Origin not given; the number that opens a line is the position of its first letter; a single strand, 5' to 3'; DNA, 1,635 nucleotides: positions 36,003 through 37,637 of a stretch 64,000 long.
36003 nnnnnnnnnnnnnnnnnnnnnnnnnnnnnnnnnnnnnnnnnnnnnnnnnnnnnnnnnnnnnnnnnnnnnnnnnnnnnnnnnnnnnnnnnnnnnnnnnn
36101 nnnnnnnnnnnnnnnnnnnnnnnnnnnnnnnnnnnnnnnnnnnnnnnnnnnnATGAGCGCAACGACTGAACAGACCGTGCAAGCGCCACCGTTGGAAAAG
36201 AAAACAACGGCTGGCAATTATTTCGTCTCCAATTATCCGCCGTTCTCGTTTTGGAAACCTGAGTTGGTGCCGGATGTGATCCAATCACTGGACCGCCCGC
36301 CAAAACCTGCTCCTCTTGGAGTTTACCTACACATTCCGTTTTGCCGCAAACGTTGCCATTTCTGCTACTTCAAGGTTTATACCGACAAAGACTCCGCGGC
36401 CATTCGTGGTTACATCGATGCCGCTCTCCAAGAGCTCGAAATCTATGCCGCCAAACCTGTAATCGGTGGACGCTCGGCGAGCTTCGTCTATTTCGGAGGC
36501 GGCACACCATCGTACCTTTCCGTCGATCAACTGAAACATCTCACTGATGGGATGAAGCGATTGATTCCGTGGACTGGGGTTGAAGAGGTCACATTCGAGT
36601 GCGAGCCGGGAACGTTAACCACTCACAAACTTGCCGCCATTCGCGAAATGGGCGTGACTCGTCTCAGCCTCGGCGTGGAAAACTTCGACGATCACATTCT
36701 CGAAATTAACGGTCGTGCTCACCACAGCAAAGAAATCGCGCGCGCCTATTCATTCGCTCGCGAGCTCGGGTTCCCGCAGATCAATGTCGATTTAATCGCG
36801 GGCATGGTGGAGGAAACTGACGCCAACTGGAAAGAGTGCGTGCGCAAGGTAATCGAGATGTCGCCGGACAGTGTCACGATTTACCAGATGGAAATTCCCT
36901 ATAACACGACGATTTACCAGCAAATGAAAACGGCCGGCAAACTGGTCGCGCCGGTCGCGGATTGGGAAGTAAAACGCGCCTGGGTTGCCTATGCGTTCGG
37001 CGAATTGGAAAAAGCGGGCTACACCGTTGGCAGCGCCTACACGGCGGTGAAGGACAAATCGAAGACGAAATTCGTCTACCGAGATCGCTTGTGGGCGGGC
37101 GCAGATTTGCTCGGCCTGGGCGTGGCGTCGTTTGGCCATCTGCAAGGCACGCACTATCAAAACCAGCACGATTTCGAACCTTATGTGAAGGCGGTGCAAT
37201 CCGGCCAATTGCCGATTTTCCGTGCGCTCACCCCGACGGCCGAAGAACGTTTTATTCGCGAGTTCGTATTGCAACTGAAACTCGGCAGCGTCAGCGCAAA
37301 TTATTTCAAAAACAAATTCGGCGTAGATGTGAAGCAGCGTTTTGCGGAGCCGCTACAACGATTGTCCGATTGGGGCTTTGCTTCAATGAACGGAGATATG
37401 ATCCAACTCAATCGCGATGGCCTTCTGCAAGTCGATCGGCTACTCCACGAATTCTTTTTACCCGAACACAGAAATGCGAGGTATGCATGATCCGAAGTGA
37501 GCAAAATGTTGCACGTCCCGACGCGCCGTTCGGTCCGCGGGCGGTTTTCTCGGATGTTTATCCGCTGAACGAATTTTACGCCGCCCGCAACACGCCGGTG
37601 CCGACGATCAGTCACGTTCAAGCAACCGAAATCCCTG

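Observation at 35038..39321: Four translationally coupled genes (ATGA overlaps at every junction): PQQ beta-propeller, HemN-like radical SAM, UbiC-like chorismate lyase and WxWxIP flavin halogenase-family enzyme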

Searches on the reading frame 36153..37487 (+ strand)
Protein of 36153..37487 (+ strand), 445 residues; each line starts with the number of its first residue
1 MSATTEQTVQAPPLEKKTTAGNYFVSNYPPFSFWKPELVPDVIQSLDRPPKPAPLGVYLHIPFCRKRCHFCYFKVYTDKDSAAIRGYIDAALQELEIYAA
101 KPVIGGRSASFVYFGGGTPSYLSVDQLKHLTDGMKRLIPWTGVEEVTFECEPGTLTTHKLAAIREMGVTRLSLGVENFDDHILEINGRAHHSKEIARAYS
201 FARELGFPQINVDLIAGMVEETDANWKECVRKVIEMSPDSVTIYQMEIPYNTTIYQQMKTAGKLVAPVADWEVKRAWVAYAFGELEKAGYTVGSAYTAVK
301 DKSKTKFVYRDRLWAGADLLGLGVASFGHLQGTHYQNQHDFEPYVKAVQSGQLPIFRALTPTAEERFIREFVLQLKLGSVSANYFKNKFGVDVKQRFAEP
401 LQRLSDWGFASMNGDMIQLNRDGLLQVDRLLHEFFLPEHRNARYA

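Call 3: search_protein_families(library=pfam, proteins=[window:36153-37487:+], max_evalue=0.01)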
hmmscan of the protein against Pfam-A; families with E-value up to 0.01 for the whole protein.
window:36153-37487:+ (445 aa): 2 families
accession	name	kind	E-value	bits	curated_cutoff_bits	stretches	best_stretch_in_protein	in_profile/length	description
PF04055.27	Radical_SAM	-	1.1e-21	78.1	29.5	1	59-231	2-164/166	Radical SAM superfamily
PF06969.22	HemN_C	-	0.0013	19.2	24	1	363-425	3-66/67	HemN C-terminal domain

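Call 4: search_protein_families(library=ncbifam, proteins=[window:36153-37487:+], max_evalue=0.01)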
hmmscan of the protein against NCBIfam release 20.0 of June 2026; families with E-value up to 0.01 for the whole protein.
window:36153-37487:+ (445 aa): 24 families
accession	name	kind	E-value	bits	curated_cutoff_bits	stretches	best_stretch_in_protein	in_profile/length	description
TIGR04107.1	rSAM_HutW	equivalog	5.1e-56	190.3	400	1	40-424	25-404/419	heme anaerobic degradation radical SAM methyltransferase ChuW/HutW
TIGR00538.1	hemN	equivalog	6.9e-56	190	324.95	1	48-430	42-434/454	oxygen-independent coproporphyrinogen III oxidase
TIGR00539.1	hemN_rel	equivalog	2.6e-51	174.9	205.4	1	57-399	3-334/361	radical SAM family heme chaperone HemW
NF006067.1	PRK08208.1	equivalog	2.4e-49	168.4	380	1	46-440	27-420/427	STM4012 family radical SAM protein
TIGR03994.1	rSAM_HemZ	equivalog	2.1e-47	162.2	321.4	1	55-260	85-290/401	coproporphyrinogen dehydrogenase HemZ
NF006385.0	PRK08629.1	equivalog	9.5e-39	133.4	355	1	57-435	55-414/439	coproporphyrinogen III oxidase family protein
NF006060.0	PRK08207.1-3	equivalog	1.2e-34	119.9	653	1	55-264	150-362/477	coproporphyrinogen III oxidase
NF006064.0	PRK08207.2-2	equivalog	7.4e-34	117.5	504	1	54-257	144-349/465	coproporphyrinogen III oxidase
NF006066.0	PRK08207.2-5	equivalog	5.5e-31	107.8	1117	1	51-257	187-395/518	coproporphyrinogen III oxidase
NF005133.0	PRK06582.1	equivalog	1.2e-29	103.5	597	1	55-328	12-276/390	coproporphyrinogen III oxidase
NF006061.0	PRK08207.1-4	equivalog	6.5e-28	97.8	702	1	55-247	174-369/501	coproporphyrinogen III oxidase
NF006062.0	PRK08207.1-5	equivalog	1.5e-26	93.3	1007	1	55-256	149-353/476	coproporphyrinogen III oxidase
NF006065.0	PRK08207.2-4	equivalog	5.3e-25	88.3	922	1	55-249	169-369/484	coproporphyrinogen III oxidase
NF006063.0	PRK08207.2-1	equivalog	1.4e-23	83.4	1074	1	55-254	193-394/518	coproporphyrinogen III oxidase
NF006059.0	PRK08207.1-1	equivalog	5.3e-22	78.2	1012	1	56-256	173-376/496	coproporphyrinogen III oxidase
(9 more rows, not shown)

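Call 9: search_solved_structures(query=window:36153-37487:+, max_evalue=0.001, show_alignments=1)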
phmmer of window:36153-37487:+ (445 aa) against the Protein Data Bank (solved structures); distinct sequences matched with E-value up to 0.001: 2.
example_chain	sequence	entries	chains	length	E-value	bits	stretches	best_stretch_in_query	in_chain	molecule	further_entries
1olt_A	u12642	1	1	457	8.3e-37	130.5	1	41-404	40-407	OXYGEN-INDEPENDENT COPROPORPHYRINOGEN III OXIDASE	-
9p2u_A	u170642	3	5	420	2.6e-25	92.6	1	54-249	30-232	Radical S-adenosylmethionine methyltransferase NocN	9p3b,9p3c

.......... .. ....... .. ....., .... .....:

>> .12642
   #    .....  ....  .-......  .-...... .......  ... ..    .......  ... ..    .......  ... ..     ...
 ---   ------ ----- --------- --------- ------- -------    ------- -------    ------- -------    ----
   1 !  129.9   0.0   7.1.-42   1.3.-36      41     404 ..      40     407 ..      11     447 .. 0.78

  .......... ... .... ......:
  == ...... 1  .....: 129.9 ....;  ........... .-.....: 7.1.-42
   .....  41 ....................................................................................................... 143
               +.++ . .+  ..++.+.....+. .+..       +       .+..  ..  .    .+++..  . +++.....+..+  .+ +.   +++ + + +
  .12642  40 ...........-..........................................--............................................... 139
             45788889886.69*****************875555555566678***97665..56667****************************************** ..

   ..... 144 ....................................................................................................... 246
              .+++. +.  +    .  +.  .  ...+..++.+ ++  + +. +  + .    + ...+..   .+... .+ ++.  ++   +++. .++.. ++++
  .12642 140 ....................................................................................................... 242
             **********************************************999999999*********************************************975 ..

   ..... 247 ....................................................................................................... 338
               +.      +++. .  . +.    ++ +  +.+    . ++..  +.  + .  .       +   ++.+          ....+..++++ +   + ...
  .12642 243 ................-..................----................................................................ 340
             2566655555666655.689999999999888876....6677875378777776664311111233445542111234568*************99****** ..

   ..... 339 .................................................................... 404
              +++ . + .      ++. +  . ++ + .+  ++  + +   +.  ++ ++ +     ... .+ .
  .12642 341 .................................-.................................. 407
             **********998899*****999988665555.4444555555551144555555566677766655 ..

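Call 32: find_homologous_proteins(query=window:36153-37487:+, max_evalue=1e-10)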
Query window:36153-37487:+ (445 aa): 8000 proteins with E <= 1e-10 among 8000 candidates; the best 120 are listed.
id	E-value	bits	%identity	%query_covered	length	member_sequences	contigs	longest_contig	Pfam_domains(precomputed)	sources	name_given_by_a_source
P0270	0.0e+0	1035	100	100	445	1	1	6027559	PF04055.28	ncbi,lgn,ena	-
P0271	0.0e+0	1015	98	100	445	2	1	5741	PF04055.28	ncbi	ncbi:MAG: coproporphyrinogen-III oxidase family protein [Limisphaerales bacterium]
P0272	8.8e-295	996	95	100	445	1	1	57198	PF04055.28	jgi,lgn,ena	-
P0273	1.2e-289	979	93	100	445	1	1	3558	PF04055.28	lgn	-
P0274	4.1e-289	977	92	100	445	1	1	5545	PF04055.28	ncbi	-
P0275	5.4e-288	973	92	100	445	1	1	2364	PF04055.28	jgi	jgi:oxygen-independent coproporphyrinogen III oxidase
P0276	5.6e-288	973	92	100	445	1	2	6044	PF04055.28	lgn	-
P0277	8.2e-288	973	93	100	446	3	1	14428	PF04055.28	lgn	-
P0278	1.0e-287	972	92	100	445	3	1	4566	PF04055.28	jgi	jgi:oxygen-independent coproporphyrinogen-3 oxidase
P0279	3.6e-286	967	92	100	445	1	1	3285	PF04055.28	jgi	jgi:oxygen-independent coproporphyrinogen-3 oxidase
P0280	7.7e-284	960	91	100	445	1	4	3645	PF04055.28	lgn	-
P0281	7.2e-275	930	89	99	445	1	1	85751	PF04055.28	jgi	jgi:oxygen-independent coproporphyrinogen III oxidase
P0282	6.4e-263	891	85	100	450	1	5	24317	PF04055.28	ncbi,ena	-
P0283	1.3e-257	873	83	100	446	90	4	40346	PF04055.28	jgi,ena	jgi:oxygen-independent coproporphyrinogen-3 oxidase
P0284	1.6e-257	873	81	100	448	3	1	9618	PF04055.28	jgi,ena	-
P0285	1.1e-256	870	82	100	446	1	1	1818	PF04055.28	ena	-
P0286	4.3e-256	868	82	100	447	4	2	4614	PF04055.28,PF06969.23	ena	-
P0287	5.6e-256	868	83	98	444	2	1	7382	PF04055.28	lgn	-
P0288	2.2e-255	866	82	99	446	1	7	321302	PF04055.28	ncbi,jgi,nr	ncbi:MAG TPA: coproporphyrinogen-III oxidase family protein [Candidatus Baltobacteraceae bacterium]|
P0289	3.0e-255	865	82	99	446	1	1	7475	PF04055.28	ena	-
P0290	5.5e-255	864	82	100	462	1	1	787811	PF04055.28,PF06969.23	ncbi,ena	-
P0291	1.8e-254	863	80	100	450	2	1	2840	PF04055.28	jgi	-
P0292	2.5e-254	862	80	100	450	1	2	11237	PF04055.28,PF06969.23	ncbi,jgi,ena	jgi:oxygen-independent coproporphyrinogen-3 oxidase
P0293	6.9e-254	861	81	100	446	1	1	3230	PF04055.28,PF06969.23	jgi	jgi:oxygen-independent coproporphyrinogen-3 oxidase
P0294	8.7e-254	861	80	100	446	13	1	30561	PF04055.28,PF06969.23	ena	-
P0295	6.1e-253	858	80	100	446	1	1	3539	PF04055.28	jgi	jgi:oxygen-independent coproporphyrinogen III oxidase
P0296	9.1e-253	857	81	100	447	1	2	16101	PF04055.28,PF06969.23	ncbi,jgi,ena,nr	ncbi:MAG TPA: coproporphyrinogen-III oxidase family protein [Candidatus Saccharimonadales bacterium]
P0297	1.2e-252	857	81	100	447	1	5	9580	PF04055.28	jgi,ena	jgi:oxygen-independent coproporphyrinogen-3 oxidase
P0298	1.3e-252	857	81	100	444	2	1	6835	PF04055.28,PF06969.23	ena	-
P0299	2.4e-252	856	82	98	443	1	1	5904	PF04055.28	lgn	-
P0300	2.9e-252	855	81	100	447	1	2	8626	PF04055.28,PF06969.23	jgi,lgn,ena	-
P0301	4.8e-252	855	81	100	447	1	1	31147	PF04055.28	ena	-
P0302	5.1e-252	855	81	99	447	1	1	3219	PF04055.28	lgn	-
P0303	5.5e-252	855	81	99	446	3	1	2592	PF04055.28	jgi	jgi:oxygen-independent coproporphyrinogen-3 oxidase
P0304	8.1e-252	854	81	100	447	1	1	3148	PF04055.28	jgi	jgi:oxygen-independent coproporphyrinogen-3 oxidase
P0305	1.2e-251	854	79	100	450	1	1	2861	PF04055.28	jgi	jgi:oxygen-independent coproporphyrinogen-3 oxidase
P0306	1.4e-251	853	80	100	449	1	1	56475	PF04055.28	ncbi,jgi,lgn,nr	ncbi:MAG TPA: coproporphyrinogen-III oxidase family protein [Verrucomicrobiae bacterium]|jgi:oxygen-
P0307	1.8e-251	853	80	100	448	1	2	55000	PF04055.28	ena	-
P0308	3.2e-251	852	80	100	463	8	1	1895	PF04055.28,PF06969.23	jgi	-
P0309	5.0e-251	851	80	100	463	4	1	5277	PF04055.28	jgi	jgi:oxygen-independent coproporphyrinogen-3 oxidase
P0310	1.1e-250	850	82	99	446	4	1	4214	PF04055.28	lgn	-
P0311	1.1e-250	850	82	98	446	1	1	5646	PF04055.28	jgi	jgi:oxygen-independent coproporphyrinogen III oxidase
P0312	3.0e-250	849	78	100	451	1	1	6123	PF04055.28,PF06969.23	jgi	jgi:oxygen-independent coproporphyrinogen-3 oxidase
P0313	3.0e-250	849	81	97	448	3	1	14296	PF04055.28,PF06969.23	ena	-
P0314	3.4e-250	849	80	100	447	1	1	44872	PF04055.28,PF06969.23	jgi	jgi:oxygen-independent coproporphyrinogen-3 oxidase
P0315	7.1e-250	848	80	100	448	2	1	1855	PF04055.28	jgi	jgi:oxygen-independent coproporphyrinogen III oxidase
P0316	1.1e-249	847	81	98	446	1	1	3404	PF04055.28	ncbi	-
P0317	1.6e-249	846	79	100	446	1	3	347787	PF04055.28,PF06969.23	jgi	jgi:oxygen-independent coproporphyrinogen-3 oxidase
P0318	1.9e-249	846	79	100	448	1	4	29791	PF04055.28,PF06969.23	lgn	-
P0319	1.9e-249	846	79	100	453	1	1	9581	PF04055.28,PF06969.23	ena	-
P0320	2.2e-249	846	81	98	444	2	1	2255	PF04055.28,PF06969.23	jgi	-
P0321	2.4e-249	846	82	98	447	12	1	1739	PF04055.28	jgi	jgi:oxygen-independent coproporphyrinogen-3 oxidase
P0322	3.4e-249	845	79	100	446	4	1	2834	PF04055.28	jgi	jgi:oxygen-independent coproporphyrinogen-3 oxidase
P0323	6.2e-249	845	79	100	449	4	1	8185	PF04055.28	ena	-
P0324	7.3e-249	844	79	100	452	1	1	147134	PF04055.28,PF06969.23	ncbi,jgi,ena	jgi:oxygen-independent coproporphyrinogen-3 oxidase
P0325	7.3e-249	844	80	100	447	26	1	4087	PF04055.28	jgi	jgi:oxygen-independent coproporphyrinogen-3 oxidase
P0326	1.1e-248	844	80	99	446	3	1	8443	PF04055.28,PF06969.23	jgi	jgi:oxygen-independent coproporphyrinogen-3 oxidase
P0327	1.3e-248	843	74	100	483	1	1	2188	PF04055.28,PF06969.23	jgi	-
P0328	1.7e-248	843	78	99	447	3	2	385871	PF04055.28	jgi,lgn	jgi:oxygen-independent coproporphyrinogen-3 oxidase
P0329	2.5e-248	843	80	97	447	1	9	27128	PF04055.28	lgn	-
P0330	3.2e-248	842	79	100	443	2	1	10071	PF04055.28,PF06969.23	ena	-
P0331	3.2e-248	842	78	100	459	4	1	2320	PF04055.28,PF06969.23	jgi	jgi:oxygen-independent coproporphyrinogen-3 oxidase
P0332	5.4e-248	841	80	97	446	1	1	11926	PF04055.28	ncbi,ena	-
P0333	6.4e-248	841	79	99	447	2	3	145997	PF04055.28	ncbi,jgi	ncbi:MAG: coproporphyrinogen-III oxidase family protein [Verrucomicrobiota bacterium]|jgi:oxygen-ind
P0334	2.3e-247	839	80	96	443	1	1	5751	PF04055.28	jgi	jgi:oxygen-independent coproporphyrinogen-3 oxidase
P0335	2.5e-247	839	78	99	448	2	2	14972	PF04055.28,PF06969.23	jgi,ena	jgi:oxygen-independent coproporphyrinogen-3 oxidase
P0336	9.1e-247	837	79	100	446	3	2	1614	PF04055.28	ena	-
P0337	9.7e-247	837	79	100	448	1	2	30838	PF04055.28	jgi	jgi:oxygen-independent coproporphyrinogen III oxidase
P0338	9.8e-247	837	80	97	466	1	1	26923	PF04055.28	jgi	jgi:oxygen-independent coproporphyrinogen-3 oxidase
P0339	1.4e-246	837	74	100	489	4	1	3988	PF04055.28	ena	-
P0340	1.5e-246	837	78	100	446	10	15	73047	PF04055.28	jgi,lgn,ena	jgi:oxygen-independent coproporphyrinogen-3 oxidase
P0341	1.9e-246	836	78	100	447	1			PF04055.28,PF06969.23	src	-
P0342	2.2e-246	836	78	100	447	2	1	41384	PF04055.28,PF06969.23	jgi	jgi:oxygen-independent coproporphyrinogen III oxidase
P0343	2.3e-246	836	77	100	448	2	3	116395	PF04055.28,PF06969.23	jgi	jgi:oxygen-independent coproporphyrinogen-3 oxidase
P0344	3.3e-246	836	79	97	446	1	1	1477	PF04055.28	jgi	jgi:oxygen-independent coproporphyrinogen-3 oxidase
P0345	3.6e-246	835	80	98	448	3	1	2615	PF04055.28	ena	-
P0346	3.9e-246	835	78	100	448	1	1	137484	PF04055.28,PF06969.23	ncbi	ncbi:MAG: coproporphyrinogen-III oxidase family protein [Limisphaerales bacterium]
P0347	4.0e-246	835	79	100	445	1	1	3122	PF04055.28,PF06969.23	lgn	-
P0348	4.4e-246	835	80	98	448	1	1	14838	PF04055.28,PF06969.23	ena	-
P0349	5.2e-246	835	77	100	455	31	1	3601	PF04055.28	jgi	-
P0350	9.7e-246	834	73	100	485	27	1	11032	PF04055.28,PF06969.23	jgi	jgi:oxygen-independent coproporphyrinogen-3 oxidase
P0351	1.1e-245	834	77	100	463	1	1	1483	PF04055.28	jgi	-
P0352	1.3e-245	834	79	98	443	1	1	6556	PF04055.28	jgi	jgi:oxygen-independent coproporphyrinogen-3 oxidase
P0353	1.5e-245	833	78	100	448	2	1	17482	PF04055.28,PF06969.23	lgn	-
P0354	1.5e-245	833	79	99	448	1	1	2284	PF04055.28,PF06969.23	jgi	jgi:oxygen-independent coproporphyrinogen-3 oxidase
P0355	1.7e-245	833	80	97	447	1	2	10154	PF04055.28,PF06969.23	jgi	jgi:oxygen-independent coproporphyrinogen-3 oxidase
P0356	2.7e-245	833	79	98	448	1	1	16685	PF04055.28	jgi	jgi:oxygen-independent coproporphyrinogen-3 oxidase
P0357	3.0e-245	832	79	97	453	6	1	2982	PF04055.28,PF06969.23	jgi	-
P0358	3.6e-245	832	79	97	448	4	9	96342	PF04055.28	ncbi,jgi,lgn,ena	ncbi:MAG: coproporphyrinogen-III oxidase family protein [Verrucomicrobiota bacterium]|jgi:oxygen-ind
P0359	4.2e-245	832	77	100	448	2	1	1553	PF04055.28,PF06969.23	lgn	-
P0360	4.3e-245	832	80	97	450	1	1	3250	PF04055.28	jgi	jgi:oxygen-independent coproporphyrinogen-3 oxidase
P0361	5.0e-245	832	79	99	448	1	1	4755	PF04055.28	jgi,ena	-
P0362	5.0e-245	832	80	98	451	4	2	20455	PF04055.28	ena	-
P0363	5.2e-245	832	78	100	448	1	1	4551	PF04055.28,PF06969.23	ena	-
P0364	6.2e-245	831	80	97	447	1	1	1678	PF04055.28,PF06969.23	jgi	jgi:oxygen-independent coproporphyrinogen-3 oxidase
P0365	6.5e-245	831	80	98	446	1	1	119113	PF04055.28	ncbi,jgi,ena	jgi:oxygen-independent coproporphyrinogen-3 oxidase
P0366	6.8e-245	831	79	99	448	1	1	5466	PF04055.28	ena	-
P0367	6.9e-245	831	80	97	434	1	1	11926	PF04055.28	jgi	jgi:oxygen-independent coproporphyrinogen-3 oxidase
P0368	7.0e-245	831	77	98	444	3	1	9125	PF04055.28,PF06969.23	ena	-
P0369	7.2e-245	831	79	98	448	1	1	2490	PF04055.28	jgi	-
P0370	7.2e-245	831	79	98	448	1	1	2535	PF04055.28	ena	-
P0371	7.3e-245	831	79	98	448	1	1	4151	PF04055.28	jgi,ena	-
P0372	7.7e-245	831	77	99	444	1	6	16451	PF04055.28,PF06969.23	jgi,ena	jgi:oxygen-independent coproporphyrinogen-3 oxidase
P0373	7.9e-245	831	77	100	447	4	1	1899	PF04055.28,PF06969.23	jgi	-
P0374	8.0e-245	831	79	98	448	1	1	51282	PF04055.28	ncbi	-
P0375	1.2e-244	830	78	100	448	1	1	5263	PF04055.28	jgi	jgi:oxygen-independent coproporphyrinogen-3 oxidase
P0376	1.3e-244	830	79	98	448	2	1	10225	PF04055.28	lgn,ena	-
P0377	1.4e-244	830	80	97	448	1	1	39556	PF04055.28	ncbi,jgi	ncbi:MAG TPA: coproporphyrinogen-III oxidase family protein [Verrucomicrobiae bacterium]|jgi:oxygen-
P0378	1.5e-244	830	78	100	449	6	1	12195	PF04055.28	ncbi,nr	ncbi:MAG: coproporphyrinogen III oxidase family protein [Opitutaceae bacterium]|nr:coproporphyrinoge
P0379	1.5e-244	830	79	100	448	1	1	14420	PF04055.28,PF06969.23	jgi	jgi:oxygen-independent coproporphyrinogen-3 oxidase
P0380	1.5e-244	830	80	97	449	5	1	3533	PF04055.28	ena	-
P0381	1.8e-244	830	77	100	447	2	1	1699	PF04055.28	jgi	jgi:oxygen-independent coproporphyrinogen III oxidase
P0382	2.2e-244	830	77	100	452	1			PF04055.28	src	-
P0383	2.5e-244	829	78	100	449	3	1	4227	PF04055.28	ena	-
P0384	2.7e-244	829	76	99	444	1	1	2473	PF04055.28,PF06969.23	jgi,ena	-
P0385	2.8e-244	829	78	99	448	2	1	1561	PF04055.28,PF06969.23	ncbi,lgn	-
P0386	3.3e-244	829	79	98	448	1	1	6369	PF04055.28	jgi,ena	-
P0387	4.3e-244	829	79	97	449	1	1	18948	PF04055.28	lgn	-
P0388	5.9e-244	828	78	100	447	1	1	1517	PF04055.28,PF06969.23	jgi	-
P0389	6.2e-244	828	78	100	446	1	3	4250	PF04055.28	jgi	-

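Call 94: find_encoding_contigs(protein=P0270, flank=1000, max_places=2)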
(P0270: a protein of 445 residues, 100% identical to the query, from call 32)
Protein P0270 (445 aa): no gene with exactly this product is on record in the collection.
